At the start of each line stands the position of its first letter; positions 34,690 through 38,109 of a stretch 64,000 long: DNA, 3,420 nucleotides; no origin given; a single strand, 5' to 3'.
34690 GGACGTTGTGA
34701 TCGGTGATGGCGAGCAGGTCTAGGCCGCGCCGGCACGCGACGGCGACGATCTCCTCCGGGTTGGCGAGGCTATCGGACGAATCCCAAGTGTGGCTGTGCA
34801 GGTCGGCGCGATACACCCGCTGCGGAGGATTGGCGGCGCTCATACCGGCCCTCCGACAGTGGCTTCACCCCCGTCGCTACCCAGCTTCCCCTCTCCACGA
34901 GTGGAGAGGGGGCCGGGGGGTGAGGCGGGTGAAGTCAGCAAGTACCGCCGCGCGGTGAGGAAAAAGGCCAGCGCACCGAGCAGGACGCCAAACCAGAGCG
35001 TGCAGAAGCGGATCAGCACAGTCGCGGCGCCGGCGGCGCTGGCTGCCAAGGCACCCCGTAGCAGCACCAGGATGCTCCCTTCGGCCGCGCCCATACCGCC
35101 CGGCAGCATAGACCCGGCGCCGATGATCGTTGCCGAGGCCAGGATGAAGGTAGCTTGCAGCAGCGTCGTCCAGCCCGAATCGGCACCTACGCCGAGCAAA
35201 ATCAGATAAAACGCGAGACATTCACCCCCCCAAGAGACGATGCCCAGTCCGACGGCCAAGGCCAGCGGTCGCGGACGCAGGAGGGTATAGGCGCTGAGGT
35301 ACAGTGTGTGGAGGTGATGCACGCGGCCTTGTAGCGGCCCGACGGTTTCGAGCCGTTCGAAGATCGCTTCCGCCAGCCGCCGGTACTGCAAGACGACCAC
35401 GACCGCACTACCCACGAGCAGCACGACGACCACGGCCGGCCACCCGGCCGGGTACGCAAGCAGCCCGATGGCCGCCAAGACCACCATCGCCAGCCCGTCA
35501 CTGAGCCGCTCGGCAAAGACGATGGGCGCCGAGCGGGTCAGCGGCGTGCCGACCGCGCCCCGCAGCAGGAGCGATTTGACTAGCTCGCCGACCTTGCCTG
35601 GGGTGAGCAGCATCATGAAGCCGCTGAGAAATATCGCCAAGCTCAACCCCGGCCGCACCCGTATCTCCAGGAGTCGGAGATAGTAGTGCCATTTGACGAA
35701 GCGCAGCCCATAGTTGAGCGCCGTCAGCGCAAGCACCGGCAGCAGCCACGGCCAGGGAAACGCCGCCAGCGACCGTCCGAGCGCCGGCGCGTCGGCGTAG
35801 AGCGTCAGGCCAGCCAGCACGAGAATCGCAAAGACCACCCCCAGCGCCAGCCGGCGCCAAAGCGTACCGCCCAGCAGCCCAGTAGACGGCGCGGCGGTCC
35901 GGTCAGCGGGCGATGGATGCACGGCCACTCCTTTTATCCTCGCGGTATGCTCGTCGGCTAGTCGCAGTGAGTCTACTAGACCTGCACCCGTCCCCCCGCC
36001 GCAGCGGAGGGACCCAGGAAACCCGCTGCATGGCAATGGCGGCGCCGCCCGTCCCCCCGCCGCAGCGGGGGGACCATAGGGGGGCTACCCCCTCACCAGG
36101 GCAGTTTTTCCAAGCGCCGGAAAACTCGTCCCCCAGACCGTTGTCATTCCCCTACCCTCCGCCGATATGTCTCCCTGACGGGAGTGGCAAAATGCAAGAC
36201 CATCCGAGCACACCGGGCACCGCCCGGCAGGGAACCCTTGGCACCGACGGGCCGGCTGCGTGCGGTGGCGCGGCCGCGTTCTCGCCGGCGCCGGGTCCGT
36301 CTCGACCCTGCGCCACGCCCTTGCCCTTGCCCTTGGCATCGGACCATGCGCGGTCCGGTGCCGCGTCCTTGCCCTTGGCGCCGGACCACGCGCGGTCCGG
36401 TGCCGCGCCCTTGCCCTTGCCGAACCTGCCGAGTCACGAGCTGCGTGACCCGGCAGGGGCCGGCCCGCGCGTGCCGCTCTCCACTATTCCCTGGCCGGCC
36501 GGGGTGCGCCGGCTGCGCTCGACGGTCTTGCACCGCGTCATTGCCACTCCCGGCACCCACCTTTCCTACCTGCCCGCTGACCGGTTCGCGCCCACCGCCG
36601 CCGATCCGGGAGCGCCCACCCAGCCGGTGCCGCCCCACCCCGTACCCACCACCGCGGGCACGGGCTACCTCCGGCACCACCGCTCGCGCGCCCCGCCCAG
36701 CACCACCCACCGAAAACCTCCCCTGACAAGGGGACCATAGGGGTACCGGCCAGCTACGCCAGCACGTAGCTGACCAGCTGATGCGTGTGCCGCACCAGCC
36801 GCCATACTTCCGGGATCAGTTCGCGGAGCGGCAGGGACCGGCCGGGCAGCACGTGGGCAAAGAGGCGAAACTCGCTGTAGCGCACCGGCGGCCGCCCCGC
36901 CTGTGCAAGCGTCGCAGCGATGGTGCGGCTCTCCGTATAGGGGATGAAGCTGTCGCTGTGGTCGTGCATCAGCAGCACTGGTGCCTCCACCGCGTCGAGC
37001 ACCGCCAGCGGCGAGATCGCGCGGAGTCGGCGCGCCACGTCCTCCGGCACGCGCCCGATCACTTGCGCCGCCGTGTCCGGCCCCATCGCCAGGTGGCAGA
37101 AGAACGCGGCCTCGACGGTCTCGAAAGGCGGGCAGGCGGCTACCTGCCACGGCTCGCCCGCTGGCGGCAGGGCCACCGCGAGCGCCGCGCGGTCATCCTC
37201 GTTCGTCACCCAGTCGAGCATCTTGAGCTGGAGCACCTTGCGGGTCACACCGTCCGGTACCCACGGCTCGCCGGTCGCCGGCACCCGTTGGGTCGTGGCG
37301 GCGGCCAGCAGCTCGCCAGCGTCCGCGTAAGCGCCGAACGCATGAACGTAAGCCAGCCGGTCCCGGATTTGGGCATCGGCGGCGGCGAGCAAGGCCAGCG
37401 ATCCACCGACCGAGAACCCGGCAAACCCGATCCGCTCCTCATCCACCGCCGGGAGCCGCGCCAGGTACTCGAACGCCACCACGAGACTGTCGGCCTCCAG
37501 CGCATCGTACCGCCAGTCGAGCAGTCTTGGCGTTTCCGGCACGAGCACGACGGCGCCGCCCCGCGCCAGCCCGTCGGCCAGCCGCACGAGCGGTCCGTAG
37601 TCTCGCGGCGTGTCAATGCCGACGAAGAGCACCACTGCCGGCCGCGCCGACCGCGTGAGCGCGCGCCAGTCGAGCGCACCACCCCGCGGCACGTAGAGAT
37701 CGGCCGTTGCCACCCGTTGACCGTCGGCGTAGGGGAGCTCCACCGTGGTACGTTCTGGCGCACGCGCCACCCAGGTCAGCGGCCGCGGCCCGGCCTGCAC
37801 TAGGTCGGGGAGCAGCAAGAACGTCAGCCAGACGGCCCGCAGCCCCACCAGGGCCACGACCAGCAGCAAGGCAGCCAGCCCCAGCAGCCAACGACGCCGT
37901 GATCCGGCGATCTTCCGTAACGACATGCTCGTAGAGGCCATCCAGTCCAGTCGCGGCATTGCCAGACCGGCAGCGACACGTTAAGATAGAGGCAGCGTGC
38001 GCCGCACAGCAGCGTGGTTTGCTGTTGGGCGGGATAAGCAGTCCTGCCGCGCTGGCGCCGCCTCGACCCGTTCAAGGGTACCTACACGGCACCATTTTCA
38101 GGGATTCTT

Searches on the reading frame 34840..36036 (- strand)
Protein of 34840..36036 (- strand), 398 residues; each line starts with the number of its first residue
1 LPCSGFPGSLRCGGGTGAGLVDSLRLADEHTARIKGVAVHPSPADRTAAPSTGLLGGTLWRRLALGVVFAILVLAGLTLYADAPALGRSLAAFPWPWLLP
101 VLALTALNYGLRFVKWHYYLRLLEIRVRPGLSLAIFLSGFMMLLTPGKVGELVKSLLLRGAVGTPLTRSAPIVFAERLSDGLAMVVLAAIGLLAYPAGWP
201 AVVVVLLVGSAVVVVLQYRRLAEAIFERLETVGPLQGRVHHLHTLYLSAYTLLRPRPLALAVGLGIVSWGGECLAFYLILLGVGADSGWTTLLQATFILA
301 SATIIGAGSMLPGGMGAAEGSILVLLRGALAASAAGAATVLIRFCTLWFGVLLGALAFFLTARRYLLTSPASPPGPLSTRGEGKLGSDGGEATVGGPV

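Call 22: search_protein_families(library=pfam, proteins=[window:34840-36036:-], max_evalue=0.001)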
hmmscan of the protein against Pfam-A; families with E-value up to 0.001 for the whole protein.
window:34840-36036:- (398 aa): 1 family
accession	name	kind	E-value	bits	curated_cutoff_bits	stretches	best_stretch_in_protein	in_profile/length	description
PF03706.18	LPG_synthase_TM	-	1.5e-41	143.2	33.4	1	67-354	1-302/302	Lysylphosphatidylglycerol synthase TM region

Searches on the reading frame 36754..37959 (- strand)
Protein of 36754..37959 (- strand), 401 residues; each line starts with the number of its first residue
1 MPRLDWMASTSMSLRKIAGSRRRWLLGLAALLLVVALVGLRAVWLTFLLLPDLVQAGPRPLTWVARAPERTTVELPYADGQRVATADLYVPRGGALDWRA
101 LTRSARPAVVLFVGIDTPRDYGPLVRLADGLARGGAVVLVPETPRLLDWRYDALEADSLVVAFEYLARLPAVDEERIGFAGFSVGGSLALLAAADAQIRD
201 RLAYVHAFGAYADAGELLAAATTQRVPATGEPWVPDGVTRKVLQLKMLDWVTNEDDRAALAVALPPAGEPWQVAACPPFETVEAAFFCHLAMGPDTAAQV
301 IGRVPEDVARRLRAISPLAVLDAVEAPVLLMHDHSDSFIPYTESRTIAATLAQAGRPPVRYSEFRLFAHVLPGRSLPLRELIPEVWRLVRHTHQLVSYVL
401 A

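Call 22: search_protein_families(library=pfam, proteins=[window:36754-37959:-], max_evalue=0.001)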
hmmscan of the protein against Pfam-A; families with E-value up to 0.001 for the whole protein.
window:36754-37959:- (401 aa): 4 families
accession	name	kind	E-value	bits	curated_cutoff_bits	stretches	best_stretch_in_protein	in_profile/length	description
PF20434.5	BD-FAE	-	6.7e-08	32.7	26.8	0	297-351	161-215/215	BD-FAE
PF00326.27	Peptidase_S9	-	9.7e-08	32.2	22.6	0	156-197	45-86/213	Prolyl oligopeptidase family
PF01738.24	DLH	-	4.9e-05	23.4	21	0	158-201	80-123/217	Dienelactone hydrolase family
PF05448.18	AXE1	-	0.00028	20.2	21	1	160-201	161-203/321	Acetyl xylan esterase (AXE1)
